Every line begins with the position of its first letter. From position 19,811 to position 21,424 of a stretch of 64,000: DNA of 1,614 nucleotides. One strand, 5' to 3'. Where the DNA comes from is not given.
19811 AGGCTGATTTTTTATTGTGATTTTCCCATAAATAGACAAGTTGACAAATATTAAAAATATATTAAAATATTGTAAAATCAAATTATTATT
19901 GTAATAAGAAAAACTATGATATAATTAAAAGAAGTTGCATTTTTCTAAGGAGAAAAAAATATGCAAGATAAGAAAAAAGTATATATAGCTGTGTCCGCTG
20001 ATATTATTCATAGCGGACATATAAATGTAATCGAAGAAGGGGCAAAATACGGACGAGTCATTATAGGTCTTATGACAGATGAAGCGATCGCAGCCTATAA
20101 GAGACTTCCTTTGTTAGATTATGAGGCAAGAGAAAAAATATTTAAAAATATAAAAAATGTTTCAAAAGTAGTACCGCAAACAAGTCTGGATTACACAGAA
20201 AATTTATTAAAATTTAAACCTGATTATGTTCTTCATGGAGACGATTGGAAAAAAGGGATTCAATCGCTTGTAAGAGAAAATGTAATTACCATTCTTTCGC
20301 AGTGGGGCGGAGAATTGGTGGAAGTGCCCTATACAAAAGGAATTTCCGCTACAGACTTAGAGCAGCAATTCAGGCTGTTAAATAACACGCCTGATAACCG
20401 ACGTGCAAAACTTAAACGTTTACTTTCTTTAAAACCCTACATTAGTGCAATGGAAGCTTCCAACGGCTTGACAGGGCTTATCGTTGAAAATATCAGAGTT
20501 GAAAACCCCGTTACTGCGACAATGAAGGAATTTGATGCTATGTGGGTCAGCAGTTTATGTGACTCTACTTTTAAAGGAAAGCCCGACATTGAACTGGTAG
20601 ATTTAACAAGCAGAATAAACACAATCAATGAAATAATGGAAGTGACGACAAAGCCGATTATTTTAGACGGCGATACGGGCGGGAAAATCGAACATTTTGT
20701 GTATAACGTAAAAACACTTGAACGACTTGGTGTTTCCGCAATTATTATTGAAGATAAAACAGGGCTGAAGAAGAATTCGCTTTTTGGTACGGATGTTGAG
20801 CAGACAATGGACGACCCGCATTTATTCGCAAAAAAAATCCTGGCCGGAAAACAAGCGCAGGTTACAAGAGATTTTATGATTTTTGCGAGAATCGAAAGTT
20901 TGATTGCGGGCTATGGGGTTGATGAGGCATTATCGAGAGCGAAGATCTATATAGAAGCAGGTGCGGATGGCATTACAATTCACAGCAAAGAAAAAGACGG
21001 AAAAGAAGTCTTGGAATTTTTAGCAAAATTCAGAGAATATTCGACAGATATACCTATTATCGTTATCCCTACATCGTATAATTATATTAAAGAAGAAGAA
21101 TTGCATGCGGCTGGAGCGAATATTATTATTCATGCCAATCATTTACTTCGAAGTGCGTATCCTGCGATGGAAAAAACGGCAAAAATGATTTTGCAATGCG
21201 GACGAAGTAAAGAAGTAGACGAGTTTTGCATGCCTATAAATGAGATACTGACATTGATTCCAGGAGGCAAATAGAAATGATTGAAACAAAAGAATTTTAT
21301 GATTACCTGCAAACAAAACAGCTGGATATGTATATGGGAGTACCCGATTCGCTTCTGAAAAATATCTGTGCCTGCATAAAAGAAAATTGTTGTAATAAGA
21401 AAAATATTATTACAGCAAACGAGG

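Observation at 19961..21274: Fom1-like cytidylyltransferase-PEP mutase fusion in a low-G+C Gram-positive, outside an antibiotic pathway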

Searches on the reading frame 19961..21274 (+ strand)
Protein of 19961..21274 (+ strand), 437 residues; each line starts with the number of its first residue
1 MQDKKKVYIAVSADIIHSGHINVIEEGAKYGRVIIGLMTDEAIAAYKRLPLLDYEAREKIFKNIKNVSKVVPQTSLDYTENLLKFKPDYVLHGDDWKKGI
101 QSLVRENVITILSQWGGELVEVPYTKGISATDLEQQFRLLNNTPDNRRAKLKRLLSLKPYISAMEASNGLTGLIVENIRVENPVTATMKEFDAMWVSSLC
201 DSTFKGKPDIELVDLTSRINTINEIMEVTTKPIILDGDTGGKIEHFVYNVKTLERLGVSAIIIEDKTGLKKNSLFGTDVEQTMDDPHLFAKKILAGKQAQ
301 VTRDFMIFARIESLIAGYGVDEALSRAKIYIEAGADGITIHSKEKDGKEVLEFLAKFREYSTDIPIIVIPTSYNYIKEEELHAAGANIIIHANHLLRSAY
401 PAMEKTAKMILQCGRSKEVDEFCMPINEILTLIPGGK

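Call 4: search_protein_families(library=pfam, proteins=[window:19961-21274:+])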
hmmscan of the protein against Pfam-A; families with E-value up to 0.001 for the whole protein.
window:19961-21274:+ (437 aa): 2 families
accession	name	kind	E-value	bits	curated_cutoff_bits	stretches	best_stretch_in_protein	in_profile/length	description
PF13714.12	PEP_mutase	-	3.9e-50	171.1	31.5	1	163-411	13-240/240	Phosphoenolpyruvate phosphomutase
PF01467.32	CTP_transf_like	-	2.7e-11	44.2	21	1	13-133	6-130/133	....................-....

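Call 5: search_protein_families(library=ncbifam, proteins=[window:19961-21274:+])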
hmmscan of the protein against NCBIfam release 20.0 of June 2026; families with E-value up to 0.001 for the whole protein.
window:19961-21274:+ (437 aa): 10 families
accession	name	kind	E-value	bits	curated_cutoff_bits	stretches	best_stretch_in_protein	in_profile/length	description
TIGR02320.1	PEP_mutase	equivalog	5.2e-114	380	319.55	1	151-435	1-282/284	phosphoenolpyruvate mutase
TIGR02321.1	Pphn_pyruv_hyd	equivalog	3.4e-38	131.4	374.4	1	176-432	18-275/290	phosphonopyruvate hydrolase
TIGR02317.1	prpB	equivalog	2.2e-25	89.4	354.4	1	185-419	28-256/285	methylisocitrate lyase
NF008455.0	PRK11320.1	equivalog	1.7e-20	73.4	353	1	174-416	23-260/295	methylisocitrate lyase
TIGR01518.1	g3p_cytidyltrns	equivalog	1.2e-13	51.2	165.4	1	11-134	5-122/125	glycerol-3-phosphate cytidylyltransferase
TIGR02199.1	rfaE_dom_II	equivalog_domain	6.9e-13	48.6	181.5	1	5-135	12-140/144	D-glycero-beta-D-manno-heptose 1-phosphate adenylyltransferase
TIGR02319.1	CPEP_Pphonmut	equivalog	2.4e-10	40.1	420.05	1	200-342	47-186/294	carboxyvinyl-carboxyphosphonate phosphorylmutase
TIGR00125.1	cyt_tran_rel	domain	1.3e-08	34.9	27.7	1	7-67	2-62/65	adenylyltransferase/cytidyltransferase family protein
NF001985.0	PRK00777.1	subfamily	2.1e-07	31.2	104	1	4-64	4-65/157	pantetheine-phosphate adenylyltransferase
NF008454.0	PRK11316.1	equivalog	9.4e-07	27.8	521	1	12-136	348-470/475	bifunctional D-glycero-beta-D-manno-heptose-7-phosphate kinase/D-glycero-beta-D-manno-heptose 1-phosphate adenylyltransferase HldE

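Call 7: search_solved_structures(query=window:19961-21274:+, max_evalue=0.001, show_alignments=3)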
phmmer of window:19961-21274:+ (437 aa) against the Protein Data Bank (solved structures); distinct sequences matched with E-value up to 0.001: 24.
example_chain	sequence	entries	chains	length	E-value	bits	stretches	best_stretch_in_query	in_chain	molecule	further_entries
5x3d_A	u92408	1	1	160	4.2e-47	164.3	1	6-135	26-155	Phosphoenolpyruvate phosphomutase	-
5unc_A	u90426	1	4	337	1.1e-42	149.7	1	181-431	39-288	PHOSPHOENOLPYRUVATE PHOSPHOMUTASE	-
2dua_A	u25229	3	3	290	8.6e-37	130.4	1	177-432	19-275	Phosphonopyruvate hydrolase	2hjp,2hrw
1m1b_A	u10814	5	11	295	1e-35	126.8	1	147-431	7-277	PHOSPHOENOLPYRUVATE PHOSPHOMUTASE | PROTEIN (PHOSPHOENOLPYRUVATE MUTASE)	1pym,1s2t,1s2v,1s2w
1s2u_A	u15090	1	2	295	1.1e-34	123.4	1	147-431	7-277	Phosphoenolpyruvate phosphomutase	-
3elb_A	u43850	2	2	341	1.5e-15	60.4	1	12-141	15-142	Ethanolamine-phosphate cytidylyltransferase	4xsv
1xg3_A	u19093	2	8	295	9.2e-13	51.2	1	174-429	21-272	Probable methylisocitrate lyase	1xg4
1mum_A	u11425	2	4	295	2.3e-12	49.9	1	174-429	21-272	2-methylisocitrate lyase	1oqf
1o5q_A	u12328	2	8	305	3.4e-12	49.4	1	179-430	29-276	Probable methylisocitrate lyase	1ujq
3eoo_A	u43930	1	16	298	1.2e-10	44.2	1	202-415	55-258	Methylisocitrate lyase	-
4iqd_A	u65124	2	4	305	1.6e-10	43.8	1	189-419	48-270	Carboxyvinyl-carboxyphosphonate phosphorylmutase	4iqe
6t4v_C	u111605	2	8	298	4.4e-10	42.4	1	177-419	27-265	2-methylisocitrate lyase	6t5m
1zlp_A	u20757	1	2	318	1.4e-09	40.7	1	190-417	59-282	petal death protein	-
1coz_A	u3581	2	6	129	4.5e-08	35.8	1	5-136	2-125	PROTEIN (GLYCEROL-3-PHOSPHATE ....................) | glycerol-3-phosphate cytidylyltransferase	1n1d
9hra_A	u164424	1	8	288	1.6e-07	34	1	190-344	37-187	2-methylisocitrate lyase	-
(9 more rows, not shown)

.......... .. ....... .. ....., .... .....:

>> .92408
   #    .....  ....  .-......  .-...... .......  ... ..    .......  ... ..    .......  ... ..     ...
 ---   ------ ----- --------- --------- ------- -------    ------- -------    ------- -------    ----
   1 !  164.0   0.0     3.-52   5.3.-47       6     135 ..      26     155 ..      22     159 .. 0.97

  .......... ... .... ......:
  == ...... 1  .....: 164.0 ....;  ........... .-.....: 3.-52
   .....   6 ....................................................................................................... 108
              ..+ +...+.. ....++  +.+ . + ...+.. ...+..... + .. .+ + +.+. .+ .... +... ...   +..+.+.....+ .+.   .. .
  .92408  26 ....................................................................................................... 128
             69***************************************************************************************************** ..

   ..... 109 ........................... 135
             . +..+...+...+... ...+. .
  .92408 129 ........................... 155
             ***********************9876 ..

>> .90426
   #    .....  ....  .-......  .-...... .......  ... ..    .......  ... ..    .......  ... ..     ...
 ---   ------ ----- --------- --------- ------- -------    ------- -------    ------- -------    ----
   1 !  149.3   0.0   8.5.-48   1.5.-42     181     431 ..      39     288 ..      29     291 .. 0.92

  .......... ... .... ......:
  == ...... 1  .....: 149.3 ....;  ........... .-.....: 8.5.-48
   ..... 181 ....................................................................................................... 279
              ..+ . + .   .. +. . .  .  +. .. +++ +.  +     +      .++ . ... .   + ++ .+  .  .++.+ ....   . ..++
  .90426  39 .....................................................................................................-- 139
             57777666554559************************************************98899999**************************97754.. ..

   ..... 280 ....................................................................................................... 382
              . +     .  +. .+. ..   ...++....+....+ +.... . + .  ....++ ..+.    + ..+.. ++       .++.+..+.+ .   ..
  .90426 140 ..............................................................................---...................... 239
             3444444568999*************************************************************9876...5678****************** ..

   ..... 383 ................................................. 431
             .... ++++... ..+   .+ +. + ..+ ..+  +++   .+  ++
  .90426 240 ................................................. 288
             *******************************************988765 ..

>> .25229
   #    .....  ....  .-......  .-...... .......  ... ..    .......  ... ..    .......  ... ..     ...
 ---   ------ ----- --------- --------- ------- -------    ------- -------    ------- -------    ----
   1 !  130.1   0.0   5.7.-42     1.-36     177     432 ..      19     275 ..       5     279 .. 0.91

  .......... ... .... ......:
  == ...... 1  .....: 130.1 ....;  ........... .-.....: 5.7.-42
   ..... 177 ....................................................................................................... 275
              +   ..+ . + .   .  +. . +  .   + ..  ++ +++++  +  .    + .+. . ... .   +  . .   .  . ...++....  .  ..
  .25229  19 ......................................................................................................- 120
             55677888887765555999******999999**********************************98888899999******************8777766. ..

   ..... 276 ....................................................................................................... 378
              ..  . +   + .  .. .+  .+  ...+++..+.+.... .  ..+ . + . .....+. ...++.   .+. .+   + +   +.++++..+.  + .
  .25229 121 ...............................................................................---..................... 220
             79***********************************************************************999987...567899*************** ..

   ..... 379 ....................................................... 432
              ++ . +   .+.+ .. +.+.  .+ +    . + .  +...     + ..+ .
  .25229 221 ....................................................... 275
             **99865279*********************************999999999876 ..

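Call 12: find_homologous_proteins(query=window:19961-21274:+, max_evalue=1e-10)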
Query window:19961-21274:+ (437 aa): 8000 proteins with E <= 1e-10 among 8000 candidates; the best 120 are listed.
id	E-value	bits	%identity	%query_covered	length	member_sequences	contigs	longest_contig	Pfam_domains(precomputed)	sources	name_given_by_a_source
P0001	2.6e-286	967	100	100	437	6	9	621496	PF13714.13,PF01467.33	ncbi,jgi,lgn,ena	jgi:phosphoenolpyruvate phosphomutase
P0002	5.2e-229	778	78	100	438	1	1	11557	PF13714.13,PF01467.33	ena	-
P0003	6.9e-229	778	78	100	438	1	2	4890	PF13714.13,PF01467.33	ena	-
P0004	1.7e-228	777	78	100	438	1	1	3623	PF13714.13,PF01467.33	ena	-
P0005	5.1e-228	775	78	100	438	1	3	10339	PF13714.13,PF01467.33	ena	-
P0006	5.4e-228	775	78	100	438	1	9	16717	PF13714.13,PF01467.33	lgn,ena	-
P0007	4.7e-226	769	77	100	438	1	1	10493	PF13714.13,PF01467.33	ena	-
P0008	7.5e-226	768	77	100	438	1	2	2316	PF13714.13,PF01467.33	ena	-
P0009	9.0e-226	768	77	100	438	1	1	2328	PF13714.13,PF01467.33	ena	-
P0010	1.3e-225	767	77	100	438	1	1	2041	PF13714.13,PF01467.33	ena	-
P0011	2.0e-225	767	77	100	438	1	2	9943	PF13714.13,PF01467.33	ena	-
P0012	4.2e-225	766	77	100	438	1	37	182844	PF13714.13,PF01467.33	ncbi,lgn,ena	-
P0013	7.9e-225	765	77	100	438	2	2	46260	PF13714.13,PF01467.33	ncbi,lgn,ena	-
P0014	8.3e-225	765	79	99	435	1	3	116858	PF13714.13,PF01467.33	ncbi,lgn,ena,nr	ncbi:MAG: phosphoenolpyruvate mutase [Bacilli bacterium]|nr:phosphoenolpyruvate mutase [Bacilli bact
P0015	9.7e-225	764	77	99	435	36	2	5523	PF13714.13,PF01467.33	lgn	-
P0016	1.5e-224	764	77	99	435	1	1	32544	PF13714.13,PF01467.33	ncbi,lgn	-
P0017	1.8e-224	763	76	100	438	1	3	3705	PF13714.13,PF01467.33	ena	-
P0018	1.8e-224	763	77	99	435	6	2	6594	PF13714.13,PF01467.33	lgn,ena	-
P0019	1.9e-224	763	77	100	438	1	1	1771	PF13714.13,PF01467.33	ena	-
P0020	2.5e-224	763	76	100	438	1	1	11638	PF13714.13,PF01467.33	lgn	-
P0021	3.1e-224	763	77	100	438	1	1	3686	PF13714.13,PF01467.33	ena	-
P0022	3.2e-224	763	78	99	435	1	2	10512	PF13714.13,PF01467.33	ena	-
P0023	3.9e-224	762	78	99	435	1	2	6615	PF13714.13,PF01467.33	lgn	-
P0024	1.0e-223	761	78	99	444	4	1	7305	PF13714.13,PF01467.33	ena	-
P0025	1.9e-223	760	78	99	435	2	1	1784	PF13714.13,PF01467.33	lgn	-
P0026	2.4e-223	760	78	99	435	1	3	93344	PF13714.13,PF01467.33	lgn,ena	-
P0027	2.7e-223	760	78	100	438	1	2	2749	PF13714.13,PF01467.33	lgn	-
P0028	6.1e-223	758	77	100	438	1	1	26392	PF13714.13,PF01467.33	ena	-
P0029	6.8e-223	758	77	100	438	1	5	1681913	PF13714.13,PF01467.33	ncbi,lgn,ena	-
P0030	6.9e-223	758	77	100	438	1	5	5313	PF13714.13,PF01467.33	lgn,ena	-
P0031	7.0e-223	758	77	100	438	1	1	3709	PF13714.13,PF01467.33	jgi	jgi:phosphoenolpyruvate phosphomutase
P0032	1.2e-222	757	77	100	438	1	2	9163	PF13714.13,PF01467.33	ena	-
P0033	1.2e-222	757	77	100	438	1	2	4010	PF13714.13,PF01467.33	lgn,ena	-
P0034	1.3e-222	757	78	99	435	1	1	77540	PF13714.13,PF01467.33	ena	-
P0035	3.0e-222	756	77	100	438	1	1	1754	PF13714.13,PF01467.33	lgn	-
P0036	6.5e-222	755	77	100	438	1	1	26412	PF13714.13,PF01467.33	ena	-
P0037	7.1e-222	755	78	99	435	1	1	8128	PF13714.13,PF01467.33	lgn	-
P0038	8.2e-222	755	77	99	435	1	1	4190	PF13714.13,PF01467.33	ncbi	-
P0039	8.6e-222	755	76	100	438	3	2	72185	PF13714.13,PF01467.33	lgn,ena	-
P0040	1.3e-221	754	78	99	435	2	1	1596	PF13714.13,PF01467.33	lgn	-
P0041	1.8e-221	754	76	99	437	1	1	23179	PF13714.13,PF01467.33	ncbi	-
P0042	3.3e-221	753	76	100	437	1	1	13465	PF13714.13,PF01467.33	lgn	-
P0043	3.6e-221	753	76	99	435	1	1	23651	PF13714.13,PF01467.33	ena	-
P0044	6.1e-221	752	76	100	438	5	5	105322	PF13714.13,PF01467.33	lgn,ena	-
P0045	1.2e-220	751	77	99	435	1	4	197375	PF13714.13,PF01467.33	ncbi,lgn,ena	-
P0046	1.2e-220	751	77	99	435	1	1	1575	PF13714.13,PF01467.33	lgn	-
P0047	1.9e-220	750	75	100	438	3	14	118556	PF13714.13,PF01467.33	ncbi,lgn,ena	-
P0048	2.2e-220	750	77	99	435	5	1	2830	PF13714.13,PF01467.33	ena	-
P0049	2.2e-220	750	77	99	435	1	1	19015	PF13714.13,PF01467.33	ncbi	-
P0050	2.7e-220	750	76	100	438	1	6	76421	PF13714.13,PF01467.33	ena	-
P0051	5.1e-220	749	76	100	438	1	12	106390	PF13714.13,PF01467.33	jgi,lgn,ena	-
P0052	7.2e-220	748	77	100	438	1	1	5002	PF13714.13,PF01467.33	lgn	-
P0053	8.7e-220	748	77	99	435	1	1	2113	PF13714.13,PF01467.33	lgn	-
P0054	1.4e-219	747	77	99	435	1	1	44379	PF13714.13,PF01467.33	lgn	-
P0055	2.7e-219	746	76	100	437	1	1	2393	PF13714.13,PF01467.33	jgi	-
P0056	3.1e-219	746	77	99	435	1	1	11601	PF13714.13,PF01467.33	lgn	-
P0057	1.1e-218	744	76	99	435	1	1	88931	PF13714.13,PF01467.33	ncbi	-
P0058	2.9e-218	743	76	100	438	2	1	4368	PF13714.13,PF01467.33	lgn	-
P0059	3.8e-218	743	75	100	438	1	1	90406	PF13714.13,PF01467.33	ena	-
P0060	8.1e-218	742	76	100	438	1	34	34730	PF13714.13,PF01467.33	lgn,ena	-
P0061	1.5e-217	741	74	100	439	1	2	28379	PF13714.13,PF01467.33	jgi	-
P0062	2.5e-217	740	76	99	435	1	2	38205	PF13714.13,PF01467.33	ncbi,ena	-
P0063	3.2e-217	740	75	100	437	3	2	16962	PF13714.13,PF01467.33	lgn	-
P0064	3.2e-217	740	76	100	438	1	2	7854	PF13714.13,PF01467.33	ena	-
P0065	3.6e-217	739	74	99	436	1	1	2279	PF13714.13,PF01467.33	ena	-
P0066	3.9e-217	739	76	100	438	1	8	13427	PF13714.13,PF01467.33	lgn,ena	-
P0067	4.3e-217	739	74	100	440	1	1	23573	PF13714.13,PF01467.33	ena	-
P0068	1.2e-216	738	73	100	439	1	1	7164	PF13714.13,PF01467.33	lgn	-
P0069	1.2e-216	738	75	100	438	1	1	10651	PF13714.13,PF01467.33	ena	-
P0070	1.4e-216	737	74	99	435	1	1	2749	PF13714.13,PF01467.33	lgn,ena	-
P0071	1.9e-216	737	76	99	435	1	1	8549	PF13714.13,PF01467.33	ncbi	-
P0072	2.1e-216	737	74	100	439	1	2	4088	PF13714.13,PF01467.33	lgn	-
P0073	8.5e-216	735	75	100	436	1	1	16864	PF13714.13,PF01467.33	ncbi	-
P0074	2.7e-215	733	74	100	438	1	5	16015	PF13714.13,PF01467.33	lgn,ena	-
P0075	4.0e-215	733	74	99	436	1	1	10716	PF13714.13,PF01467.33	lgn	-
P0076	1.0e-214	731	75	99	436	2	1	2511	PF13714.13,PF01467.33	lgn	-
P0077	1.2e-214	731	74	100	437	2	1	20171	PF13714.13,PF01467.33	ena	-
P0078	2.9e-214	730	76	99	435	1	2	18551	PF13714.13,PF01467.33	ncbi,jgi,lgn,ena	-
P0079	1.6e-213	727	74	99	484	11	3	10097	PF13714.13,PF01467.33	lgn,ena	-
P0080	4.0e-213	726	73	100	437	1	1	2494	PF13714.13,PF01467.33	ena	-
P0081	5.0e-213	726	73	99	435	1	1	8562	PF13714.13,PF01467.33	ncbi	-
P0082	6.0e-213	725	74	99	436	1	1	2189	PF13714.13,PF01467.33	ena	-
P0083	9.9e-213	725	74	99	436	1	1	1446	PF13714.13,PF01467.33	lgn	-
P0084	1.9e-212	724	73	99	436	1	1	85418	PF13714.13,PF01467.33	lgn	-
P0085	2.1e-212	724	73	100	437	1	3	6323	PF13714.13,PF01467.33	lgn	-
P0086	3.3e-212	723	74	100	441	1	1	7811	PF13714.13,PF01467.33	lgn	-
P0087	9.3e-212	722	73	98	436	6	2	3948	PF13714.13,PF01467.33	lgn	-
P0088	1.3e-211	721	74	99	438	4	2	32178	PF13714.13,PF01467.33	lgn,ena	-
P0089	1.4e-211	721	74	99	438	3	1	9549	PF13714.13,PF01467.33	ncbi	-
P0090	1.5e-211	721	74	99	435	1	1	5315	PF13714.13,PF01467.33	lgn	-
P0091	1.9e-211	720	73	99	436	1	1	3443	PF13714.13,PF01467.33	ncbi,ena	-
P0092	2.4e-211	720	73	100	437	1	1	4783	PF13714.13,PF01467.33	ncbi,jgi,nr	ncbi:MAG TPA: phosphoenolpyruvate mutase [Gallicola sp.]|nr:phosphoenolpyruvate mutase [Gallicola sp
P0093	4.0e-211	719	73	100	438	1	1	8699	PF13714.13,PF01467.33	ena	-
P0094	5.4e-211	719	74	99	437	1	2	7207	PF13714.13,PF01467.33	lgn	-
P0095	7.3e-211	719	73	99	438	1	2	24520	PF13714.13,PF01467.33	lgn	-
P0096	1.0e-210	718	74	99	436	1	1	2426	PF13714.13,PF01467.33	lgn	-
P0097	1.4e-210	718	73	100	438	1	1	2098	PF13714.13,PF01467.33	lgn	-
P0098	2.0e-210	717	73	99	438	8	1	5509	PF13714.13,PF01467.33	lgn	-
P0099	3.7e-210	716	73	100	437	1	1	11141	PF13714.13,PF01467.33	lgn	-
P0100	4.8e-210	716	73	99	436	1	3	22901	PF13714.13,PF01467.33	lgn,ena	-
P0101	6.2e-210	716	72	99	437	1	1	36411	PF13714.13,PF01467.33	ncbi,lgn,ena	-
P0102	7.5e-210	715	74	99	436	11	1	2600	PF13714.13,PF01467.33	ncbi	-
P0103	1.5e-209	714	71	100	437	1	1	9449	PF13714.13,PF01467.33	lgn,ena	-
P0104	1.7e-209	714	73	99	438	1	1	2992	PF13714.13,PF01467.33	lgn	-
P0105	3.6e-209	713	71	100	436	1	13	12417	PF13714.13,PF01467.33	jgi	jgi:phosphoenolpyruvate phosphomutase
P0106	3.8e-209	713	74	99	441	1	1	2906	PF13714.13,PF01467.33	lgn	-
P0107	4.9e-209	713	73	99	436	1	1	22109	PF13714.13,PF01467.33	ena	-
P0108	5.1e-209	713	73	99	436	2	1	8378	PF13714.13,PF01467.33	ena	-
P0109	6.1e-209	712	71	99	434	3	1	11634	PF13714.13,PF01467.33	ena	-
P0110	7.8e-209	712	72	99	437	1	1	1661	PF13714.13,PF01467.33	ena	-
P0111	8.4e-209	712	71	100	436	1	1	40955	PF13714.13,PF01467.33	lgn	-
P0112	9.4e-209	712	72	99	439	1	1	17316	PF13714.13,PF01467.33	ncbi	-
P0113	1.5e-208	711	73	99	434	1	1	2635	PF13714.13,PF01467.33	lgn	-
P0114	1.6e-208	711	71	99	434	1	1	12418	PF13714.13,PF01467.33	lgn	-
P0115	1.6e-208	711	71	99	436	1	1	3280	PF13714.13,PF01467.33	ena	-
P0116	3.9e-208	710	71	100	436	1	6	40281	PF13714.13,PF01467.33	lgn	-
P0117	4.4e-208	709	73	99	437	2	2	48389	PF13714.13,PF01467.33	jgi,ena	-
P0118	4.4e-208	709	73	99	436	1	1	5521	PF13714.13,PF01467.33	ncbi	-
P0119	5.4e-208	709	71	99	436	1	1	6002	PF13714.13,PF01467.33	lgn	-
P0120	5.5e-208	709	71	100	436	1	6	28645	PF13714.13,PF01467.33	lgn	-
